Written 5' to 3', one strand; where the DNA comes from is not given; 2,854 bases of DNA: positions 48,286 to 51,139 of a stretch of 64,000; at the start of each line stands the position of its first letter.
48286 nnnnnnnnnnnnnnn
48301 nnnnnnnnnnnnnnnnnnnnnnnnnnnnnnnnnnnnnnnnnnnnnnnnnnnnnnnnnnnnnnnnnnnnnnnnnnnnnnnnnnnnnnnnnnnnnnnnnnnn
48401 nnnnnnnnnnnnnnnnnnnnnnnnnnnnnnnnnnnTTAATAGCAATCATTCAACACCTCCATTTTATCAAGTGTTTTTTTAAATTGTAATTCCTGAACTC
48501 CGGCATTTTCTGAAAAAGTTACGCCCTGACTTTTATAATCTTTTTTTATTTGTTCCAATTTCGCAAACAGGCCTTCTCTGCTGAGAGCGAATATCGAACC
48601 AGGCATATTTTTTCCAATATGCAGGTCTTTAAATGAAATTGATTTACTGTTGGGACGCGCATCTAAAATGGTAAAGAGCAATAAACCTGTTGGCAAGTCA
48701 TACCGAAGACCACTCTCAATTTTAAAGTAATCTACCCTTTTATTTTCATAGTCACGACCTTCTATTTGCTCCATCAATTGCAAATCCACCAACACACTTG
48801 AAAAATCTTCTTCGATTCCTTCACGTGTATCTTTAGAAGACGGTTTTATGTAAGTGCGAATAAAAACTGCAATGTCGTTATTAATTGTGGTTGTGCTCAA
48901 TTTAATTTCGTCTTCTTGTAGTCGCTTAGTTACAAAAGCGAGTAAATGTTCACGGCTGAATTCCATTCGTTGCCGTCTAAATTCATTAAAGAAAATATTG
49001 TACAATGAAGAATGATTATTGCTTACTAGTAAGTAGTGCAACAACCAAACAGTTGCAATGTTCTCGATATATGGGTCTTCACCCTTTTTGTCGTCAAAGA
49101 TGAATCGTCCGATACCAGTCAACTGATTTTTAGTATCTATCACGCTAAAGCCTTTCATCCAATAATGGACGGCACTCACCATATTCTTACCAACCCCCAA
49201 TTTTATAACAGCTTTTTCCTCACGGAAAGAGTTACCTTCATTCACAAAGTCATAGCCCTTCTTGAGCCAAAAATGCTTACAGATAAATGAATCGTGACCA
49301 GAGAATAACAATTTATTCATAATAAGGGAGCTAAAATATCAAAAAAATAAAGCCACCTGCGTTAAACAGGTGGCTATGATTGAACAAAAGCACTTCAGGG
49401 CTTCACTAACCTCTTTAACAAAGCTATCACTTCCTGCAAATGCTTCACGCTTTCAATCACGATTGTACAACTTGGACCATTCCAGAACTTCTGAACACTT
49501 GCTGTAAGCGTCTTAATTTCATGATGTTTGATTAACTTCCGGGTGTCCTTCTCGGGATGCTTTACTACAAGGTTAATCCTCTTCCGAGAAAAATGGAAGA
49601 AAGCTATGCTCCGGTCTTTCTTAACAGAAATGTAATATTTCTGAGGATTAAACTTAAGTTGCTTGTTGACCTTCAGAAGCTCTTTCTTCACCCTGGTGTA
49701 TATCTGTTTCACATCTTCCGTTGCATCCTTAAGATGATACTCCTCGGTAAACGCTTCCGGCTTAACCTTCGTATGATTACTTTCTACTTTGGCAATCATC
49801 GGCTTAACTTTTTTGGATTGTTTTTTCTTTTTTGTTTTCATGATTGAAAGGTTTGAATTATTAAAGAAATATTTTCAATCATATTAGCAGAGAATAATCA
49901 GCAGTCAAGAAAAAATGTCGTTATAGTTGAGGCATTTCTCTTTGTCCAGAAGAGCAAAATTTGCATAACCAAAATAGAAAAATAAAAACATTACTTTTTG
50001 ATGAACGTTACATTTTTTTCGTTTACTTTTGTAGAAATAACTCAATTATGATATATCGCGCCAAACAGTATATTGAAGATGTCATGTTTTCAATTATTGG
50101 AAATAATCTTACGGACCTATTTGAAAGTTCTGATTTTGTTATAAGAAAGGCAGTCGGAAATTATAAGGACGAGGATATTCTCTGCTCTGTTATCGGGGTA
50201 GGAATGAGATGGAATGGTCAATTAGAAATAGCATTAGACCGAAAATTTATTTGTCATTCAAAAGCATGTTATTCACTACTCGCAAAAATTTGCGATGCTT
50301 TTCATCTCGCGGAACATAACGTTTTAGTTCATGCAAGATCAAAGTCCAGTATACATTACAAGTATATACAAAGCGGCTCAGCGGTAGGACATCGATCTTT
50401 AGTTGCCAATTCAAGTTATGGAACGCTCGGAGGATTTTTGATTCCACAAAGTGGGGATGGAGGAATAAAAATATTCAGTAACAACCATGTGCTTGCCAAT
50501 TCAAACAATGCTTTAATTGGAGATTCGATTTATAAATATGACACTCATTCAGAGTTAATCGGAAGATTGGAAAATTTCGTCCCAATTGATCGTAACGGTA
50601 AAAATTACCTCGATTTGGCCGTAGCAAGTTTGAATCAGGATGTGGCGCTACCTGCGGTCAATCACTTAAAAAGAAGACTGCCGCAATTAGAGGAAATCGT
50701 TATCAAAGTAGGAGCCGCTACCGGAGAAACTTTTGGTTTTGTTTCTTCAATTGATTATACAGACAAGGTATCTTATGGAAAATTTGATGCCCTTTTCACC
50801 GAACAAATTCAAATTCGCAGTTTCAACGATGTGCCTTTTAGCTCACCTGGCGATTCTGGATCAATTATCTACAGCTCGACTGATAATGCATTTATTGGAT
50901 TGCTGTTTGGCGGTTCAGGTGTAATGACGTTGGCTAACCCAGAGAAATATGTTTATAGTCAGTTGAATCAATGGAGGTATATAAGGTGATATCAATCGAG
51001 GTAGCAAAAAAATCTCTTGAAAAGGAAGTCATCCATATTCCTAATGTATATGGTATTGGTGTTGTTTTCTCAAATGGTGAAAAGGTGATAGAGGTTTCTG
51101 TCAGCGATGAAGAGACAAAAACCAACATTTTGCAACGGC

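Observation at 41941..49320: Ssp-like phosphorothioation operon whose effector is a DUF262-only protein plus a protein kinase, not SspE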

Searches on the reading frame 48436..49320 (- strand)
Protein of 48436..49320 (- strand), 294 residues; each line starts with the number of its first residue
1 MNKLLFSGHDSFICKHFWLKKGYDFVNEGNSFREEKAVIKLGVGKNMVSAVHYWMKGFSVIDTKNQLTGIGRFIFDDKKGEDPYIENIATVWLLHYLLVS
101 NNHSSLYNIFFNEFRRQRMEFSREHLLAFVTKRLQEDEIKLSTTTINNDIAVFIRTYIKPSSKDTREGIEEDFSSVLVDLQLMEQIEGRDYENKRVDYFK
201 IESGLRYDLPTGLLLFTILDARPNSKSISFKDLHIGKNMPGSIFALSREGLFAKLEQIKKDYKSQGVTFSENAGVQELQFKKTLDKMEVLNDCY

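Call 3: search_protein_families(library=pfam, proteins=[window:48436-49320:-], max_evalue=0.01)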
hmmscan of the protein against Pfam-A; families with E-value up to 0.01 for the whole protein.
window:48436-49320:- (294 aa): 1 family
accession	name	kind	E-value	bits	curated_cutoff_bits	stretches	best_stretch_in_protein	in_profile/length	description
PF13182.11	DUF4007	-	6.6e-72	242.5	27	1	6-294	1-288/288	Protein of unknown function (DUF4007)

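Call 4: search_protein_families(library=padloc, proteins=[window:48436-49320:-], max_evalue=0.01)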
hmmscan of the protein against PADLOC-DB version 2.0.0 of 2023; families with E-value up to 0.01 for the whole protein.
window:48436-49320:- (294 aa): 11 families
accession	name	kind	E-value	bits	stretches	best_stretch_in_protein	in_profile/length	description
PDLC02760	SspB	-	1.4e-98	327.8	1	4-279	2-269/269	SspB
PDLC02766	SspB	-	1.7e-77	258.6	1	5-282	2-284/285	SspB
PDLC02769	SspB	-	4.1e-62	208.1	1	6-281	3-280/282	SspB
PDLC02768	SspB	-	3e-58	195.5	1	6-294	3-295/295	SspB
PDLC02764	SspB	-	3.1e-45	152.7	1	6-282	1-272/276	SspB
PDLC02763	SspB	-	9.1e-33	112.1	1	3-293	4-277/279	SspB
PDLC02765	SspB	-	5.3e-30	103.5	1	6-282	4-287/292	SspB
PDLC02762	SspB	-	8e-26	89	1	6-283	3-281/293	SspB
PDLC02767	SspB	-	1.9e-21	75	1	5-274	7-290/295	SspB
PDLC02761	SspB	-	4.1e-15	53.9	2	77-279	110-319/340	SspB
PDLC02510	BrxP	-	1.3e-06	24.9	1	8-291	527-773/779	BrxP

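Call 5: search_protein_families(library=ncbifam, proteins=[window:48436-49320:-], max_evalue=0.01)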
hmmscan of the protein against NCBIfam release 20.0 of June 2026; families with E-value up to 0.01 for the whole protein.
window:48436-49320:- (294 aa): 0 families

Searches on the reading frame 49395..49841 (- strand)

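Call 3: search_protein_families(library=pfam, proteins=[window:49395-49841:-], max_evalue=0.01)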
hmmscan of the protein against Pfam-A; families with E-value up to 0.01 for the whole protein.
window:49395-49841:- (148 aa): 1 family
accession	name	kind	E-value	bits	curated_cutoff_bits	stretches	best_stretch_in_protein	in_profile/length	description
PF18899.5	DUF5655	-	9.2e-06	26.1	24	1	35-143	3-103/109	Domain of unknown function (DUF5655)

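Call 4: search_protein_families(library=padloc, proteins=[window:49395-49841:-], max_evalue=0.01)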
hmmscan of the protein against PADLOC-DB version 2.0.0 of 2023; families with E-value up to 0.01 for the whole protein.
window:49395-49841:- (148 aa): 3 families
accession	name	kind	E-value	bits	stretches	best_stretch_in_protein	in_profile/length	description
PDLC04945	PDC-S18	-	2e-13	48.3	1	3-145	160-300/302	-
PDLC04946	PDC-S18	-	3.3e-06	24.3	1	8-98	190-276/365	-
PDLC04944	PDC-S18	-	0.00012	19.5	1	10-106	173-265/307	-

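Call 5: search_protein_families(library=ncbifam, proteins=[window:49395-49841:-], max_evalue=0.01)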
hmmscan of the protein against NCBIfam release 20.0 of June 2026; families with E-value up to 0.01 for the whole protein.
window:49395-49841:- (148 aa): 0 families

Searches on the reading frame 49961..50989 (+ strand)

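Call 3: search_protein_families(library=pfam, proteins=[window:49961-50989:+], max_evalue=0.01)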
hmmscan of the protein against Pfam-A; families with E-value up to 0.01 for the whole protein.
window:49961-50989:+ (342 aa): 2 families
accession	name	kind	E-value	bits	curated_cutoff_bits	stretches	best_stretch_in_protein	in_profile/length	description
PF25819.1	Nal1_C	-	5.8e-05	22.8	26.1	0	246-320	155-230/268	Nal1 C-terminal domain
PF13365.12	Trypsin_2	-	0.0003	22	27.6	1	158-314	3-144/144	Trypsin-like peptidase domain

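Call 4: search_protein_families(library=padloc, proteins=[window:49961-50989:+], max_evalue=0.01)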
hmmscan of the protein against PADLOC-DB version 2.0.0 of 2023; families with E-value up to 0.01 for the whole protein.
window:49961-50989:+ (342 aa): 0 families

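Call 5: search_protein_families(library=ncbifam, proteins=[window:49961-50989:+], max_evalue=0.01)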
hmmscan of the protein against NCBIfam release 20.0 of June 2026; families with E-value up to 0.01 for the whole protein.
window:49961-50989:+ (342 aa): 0 families
